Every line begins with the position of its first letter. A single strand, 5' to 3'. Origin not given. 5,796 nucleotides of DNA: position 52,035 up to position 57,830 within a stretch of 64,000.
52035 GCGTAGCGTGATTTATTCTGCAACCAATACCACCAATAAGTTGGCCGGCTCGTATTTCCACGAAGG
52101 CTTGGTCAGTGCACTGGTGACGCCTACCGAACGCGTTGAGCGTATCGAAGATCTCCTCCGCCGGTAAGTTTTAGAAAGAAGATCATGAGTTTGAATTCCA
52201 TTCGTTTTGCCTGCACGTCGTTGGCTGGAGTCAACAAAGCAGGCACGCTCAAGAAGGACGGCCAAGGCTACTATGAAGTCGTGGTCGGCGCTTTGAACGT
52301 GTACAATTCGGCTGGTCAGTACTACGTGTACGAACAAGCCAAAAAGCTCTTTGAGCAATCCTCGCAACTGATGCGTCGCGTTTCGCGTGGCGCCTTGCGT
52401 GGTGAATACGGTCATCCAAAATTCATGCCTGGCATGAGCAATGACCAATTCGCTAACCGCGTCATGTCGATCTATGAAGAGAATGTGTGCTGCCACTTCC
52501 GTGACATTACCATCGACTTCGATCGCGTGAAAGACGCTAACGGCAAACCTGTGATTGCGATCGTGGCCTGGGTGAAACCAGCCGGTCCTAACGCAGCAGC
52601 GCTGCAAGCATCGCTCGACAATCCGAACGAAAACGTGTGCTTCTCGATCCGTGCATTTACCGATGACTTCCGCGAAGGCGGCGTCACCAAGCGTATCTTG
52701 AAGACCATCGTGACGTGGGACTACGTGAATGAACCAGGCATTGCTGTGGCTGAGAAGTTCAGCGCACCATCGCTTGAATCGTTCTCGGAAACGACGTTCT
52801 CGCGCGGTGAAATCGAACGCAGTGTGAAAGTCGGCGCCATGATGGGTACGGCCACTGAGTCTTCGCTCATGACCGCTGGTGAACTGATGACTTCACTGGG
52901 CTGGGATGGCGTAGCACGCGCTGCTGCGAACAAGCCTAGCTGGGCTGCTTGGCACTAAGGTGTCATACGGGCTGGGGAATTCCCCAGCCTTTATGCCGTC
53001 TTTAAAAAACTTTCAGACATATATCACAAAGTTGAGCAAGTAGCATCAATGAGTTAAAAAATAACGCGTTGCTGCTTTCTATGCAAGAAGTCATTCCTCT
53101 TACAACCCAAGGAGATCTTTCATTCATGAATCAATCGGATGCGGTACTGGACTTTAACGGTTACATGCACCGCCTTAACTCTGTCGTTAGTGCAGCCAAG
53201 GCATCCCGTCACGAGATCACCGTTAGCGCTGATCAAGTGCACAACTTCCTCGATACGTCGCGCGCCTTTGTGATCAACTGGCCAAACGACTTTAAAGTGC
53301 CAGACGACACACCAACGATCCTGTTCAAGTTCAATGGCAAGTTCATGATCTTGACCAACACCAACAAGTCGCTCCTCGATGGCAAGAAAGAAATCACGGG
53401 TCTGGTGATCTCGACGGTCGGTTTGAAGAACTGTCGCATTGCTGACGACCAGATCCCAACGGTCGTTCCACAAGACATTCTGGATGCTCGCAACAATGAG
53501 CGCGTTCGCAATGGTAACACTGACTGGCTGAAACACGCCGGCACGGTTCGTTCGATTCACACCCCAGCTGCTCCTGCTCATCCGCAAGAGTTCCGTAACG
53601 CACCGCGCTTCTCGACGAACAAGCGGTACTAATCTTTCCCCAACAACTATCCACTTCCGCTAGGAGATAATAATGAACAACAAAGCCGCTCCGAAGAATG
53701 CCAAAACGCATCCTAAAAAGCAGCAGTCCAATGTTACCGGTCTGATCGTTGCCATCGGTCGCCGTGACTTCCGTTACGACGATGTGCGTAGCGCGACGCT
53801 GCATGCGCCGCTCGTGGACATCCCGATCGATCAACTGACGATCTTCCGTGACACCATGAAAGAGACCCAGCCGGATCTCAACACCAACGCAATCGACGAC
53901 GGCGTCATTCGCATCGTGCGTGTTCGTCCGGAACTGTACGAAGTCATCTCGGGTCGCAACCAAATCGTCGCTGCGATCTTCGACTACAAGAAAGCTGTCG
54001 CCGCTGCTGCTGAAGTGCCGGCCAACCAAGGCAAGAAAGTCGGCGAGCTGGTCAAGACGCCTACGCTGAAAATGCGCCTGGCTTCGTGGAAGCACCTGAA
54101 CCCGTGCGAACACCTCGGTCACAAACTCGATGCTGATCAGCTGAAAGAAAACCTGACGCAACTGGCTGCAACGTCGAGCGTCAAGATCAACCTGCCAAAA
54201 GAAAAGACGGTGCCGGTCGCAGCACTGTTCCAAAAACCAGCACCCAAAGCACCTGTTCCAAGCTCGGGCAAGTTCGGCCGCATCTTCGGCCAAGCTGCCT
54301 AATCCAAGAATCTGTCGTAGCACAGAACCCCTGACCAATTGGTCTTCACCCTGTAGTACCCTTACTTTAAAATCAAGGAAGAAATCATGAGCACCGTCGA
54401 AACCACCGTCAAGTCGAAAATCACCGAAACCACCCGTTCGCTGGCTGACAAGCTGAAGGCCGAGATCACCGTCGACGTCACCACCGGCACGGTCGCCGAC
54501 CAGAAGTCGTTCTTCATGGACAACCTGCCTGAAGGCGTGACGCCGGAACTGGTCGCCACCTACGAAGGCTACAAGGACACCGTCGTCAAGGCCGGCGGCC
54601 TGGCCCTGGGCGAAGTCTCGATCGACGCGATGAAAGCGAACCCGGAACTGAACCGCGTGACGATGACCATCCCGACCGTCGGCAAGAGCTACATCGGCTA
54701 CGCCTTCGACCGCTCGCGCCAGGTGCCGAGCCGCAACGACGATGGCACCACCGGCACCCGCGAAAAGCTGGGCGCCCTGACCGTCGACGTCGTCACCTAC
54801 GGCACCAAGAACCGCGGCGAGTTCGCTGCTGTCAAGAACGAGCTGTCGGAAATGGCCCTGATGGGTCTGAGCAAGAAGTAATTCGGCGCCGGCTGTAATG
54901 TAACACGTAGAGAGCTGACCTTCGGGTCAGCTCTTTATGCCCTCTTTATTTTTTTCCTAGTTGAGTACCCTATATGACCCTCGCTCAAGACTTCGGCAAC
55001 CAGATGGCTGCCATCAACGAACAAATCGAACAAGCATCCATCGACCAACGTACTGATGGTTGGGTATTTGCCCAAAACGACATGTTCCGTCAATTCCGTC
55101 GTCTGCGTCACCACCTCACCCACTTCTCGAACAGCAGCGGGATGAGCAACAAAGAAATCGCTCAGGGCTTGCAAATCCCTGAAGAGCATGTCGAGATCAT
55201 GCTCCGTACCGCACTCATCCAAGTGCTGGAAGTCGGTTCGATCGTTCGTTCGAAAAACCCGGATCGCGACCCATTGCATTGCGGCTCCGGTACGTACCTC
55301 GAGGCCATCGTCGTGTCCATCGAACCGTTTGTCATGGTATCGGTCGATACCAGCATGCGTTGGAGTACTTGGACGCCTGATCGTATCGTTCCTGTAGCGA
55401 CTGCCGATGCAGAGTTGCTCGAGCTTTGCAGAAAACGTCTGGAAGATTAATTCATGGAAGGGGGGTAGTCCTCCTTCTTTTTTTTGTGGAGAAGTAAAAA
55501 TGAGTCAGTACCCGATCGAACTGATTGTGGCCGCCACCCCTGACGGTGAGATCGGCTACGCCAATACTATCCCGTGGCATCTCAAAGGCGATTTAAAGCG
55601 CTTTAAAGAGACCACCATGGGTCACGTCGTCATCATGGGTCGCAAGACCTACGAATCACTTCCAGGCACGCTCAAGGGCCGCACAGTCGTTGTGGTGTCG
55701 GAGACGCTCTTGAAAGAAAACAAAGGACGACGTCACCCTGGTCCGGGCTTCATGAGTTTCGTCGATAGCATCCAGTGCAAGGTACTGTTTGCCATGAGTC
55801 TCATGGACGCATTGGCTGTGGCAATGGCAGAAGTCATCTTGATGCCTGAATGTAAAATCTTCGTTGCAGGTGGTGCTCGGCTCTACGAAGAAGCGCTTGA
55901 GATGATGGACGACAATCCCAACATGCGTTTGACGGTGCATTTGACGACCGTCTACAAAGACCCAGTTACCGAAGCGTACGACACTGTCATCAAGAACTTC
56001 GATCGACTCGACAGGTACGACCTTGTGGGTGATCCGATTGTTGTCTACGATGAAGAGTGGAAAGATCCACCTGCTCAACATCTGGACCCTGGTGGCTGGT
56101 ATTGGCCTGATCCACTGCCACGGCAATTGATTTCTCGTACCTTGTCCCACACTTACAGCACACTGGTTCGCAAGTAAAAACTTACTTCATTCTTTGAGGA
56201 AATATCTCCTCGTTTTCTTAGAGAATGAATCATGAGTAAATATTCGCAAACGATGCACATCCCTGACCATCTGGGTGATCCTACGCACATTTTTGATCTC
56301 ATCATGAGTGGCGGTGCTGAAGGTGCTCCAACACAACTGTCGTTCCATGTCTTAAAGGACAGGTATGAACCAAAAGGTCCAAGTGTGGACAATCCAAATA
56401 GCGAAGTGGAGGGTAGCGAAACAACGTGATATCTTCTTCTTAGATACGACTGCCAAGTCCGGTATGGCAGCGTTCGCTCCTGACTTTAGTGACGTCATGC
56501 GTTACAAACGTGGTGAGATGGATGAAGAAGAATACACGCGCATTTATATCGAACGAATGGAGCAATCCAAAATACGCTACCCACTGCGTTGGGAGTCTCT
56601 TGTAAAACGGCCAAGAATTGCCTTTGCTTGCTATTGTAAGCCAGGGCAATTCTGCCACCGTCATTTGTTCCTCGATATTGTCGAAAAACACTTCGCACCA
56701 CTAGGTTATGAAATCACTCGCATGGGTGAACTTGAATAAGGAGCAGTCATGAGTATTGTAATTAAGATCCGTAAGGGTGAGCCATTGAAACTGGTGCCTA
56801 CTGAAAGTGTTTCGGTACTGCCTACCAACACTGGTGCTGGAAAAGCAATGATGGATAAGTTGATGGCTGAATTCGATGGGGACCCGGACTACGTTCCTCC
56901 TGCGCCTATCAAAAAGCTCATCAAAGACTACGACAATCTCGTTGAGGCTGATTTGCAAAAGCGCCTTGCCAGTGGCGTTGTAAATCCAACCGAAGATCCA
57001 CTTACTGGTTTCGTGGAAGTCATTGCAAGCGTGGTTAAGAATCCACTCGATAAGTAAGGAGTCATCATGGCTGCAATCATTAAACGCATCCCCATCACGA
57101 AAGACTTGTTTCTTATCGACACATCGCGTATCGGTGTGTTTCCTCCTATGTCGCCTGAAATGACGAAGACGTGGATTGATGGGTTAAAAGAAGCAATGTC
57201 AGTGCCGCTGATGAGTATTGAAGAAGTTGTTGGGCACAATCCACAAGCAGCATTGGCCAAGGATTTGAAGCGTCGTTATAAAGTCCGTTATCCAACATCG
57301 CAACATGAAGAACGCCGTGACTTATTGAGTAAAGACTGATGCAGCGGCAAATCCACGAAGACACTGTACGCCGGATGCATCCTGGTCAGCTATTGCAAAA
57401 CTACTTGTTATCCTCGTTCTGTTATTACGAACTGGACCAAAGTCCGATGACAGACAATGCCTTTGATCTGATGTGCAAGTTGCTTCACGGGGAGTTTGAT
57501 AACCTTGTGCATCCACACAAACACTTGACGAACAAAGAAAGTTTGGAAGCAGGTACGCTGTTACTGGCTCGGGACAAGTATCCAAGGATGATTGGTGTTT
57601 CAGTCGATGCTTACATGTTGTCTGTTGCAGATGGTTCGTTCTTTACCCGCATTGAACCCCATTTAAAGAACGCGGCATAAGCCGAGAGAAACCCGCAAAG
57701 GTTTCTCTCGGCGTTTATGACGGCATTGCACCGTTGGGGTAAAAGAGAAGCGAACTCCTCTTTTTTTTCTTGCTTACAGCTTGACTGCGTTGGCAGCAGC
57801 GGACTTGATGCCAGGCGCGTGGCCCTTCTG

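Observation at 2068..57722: Family of about 11 intergenic hairpins flanked by CG(G/T)CATA and TATG(C/A)C(G): candidate phage-specific termination or terminator-promoter element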

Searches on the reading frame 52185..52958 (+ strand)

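Call 57: search_protein_families(library=phrogs, proteins=[window:52185-52958:+], max_evalue=0.00001)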
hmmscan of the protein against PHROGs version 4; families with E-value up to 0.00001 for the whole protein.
window:52185-52958:+ (257 aa): 2 families
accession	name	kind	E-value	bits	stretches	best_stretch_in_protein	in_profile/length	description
phrog_3014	-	head and packaging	1.8e-84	284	1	4-255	3-265/266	head maturation protease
phrog_7478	-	head and packaging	9.5e-12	45.6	1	57-183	34-146/147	head maturation protease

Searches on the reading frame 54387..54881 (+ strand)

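Call 57: search_protein_families(library=phrogs, proteins=[window:54387-54881:+], max_evalue=0.00001)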
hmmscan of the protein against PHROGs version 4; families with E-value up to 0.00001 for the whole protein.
window:54387-54881:+ (164 aa): 2 families
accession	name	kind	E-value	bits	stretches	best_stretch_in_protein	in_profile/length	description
phrog_9746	-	unknown function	3.7e-17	63.8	1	2-111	2-111/153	-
phrog_32697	-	unknown function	1.4e-15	58.5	1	3-157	10-162/167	-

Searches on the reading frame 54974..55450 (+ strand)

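Call 57: search_protein_families(library=phrogs, proteins=[window:54974-55450:+], max_evalue=0.00001)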
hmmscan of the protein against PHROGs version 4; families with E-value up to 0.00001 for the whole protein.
window:54974-55450:+ (158 aa): 1 family
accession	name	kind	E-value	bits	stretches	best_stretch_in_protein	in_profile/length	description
phrog_17597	-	unknown function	8.7e-09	36.2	1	85-158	170-243/243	-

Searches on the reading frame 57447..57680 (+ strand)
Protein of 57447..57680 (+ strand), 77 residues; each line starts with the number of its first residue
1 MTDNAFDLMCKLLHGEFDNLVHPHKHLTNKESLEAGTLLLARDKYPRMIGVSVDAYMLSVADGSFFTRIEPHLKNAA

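Call 57: search_protein_families(library=phrogs, proteins=[window:57447-57680:+], max_evalue=0.00001)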
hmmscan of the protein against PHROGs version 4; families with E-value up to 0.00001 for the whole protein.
window:57447-57680:+ (77 aa): 1 family
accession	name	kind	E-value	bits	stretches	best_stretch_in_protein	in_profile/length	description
phrog_19233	-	unknown function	1e-14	55.6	1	1-52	44-96/136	-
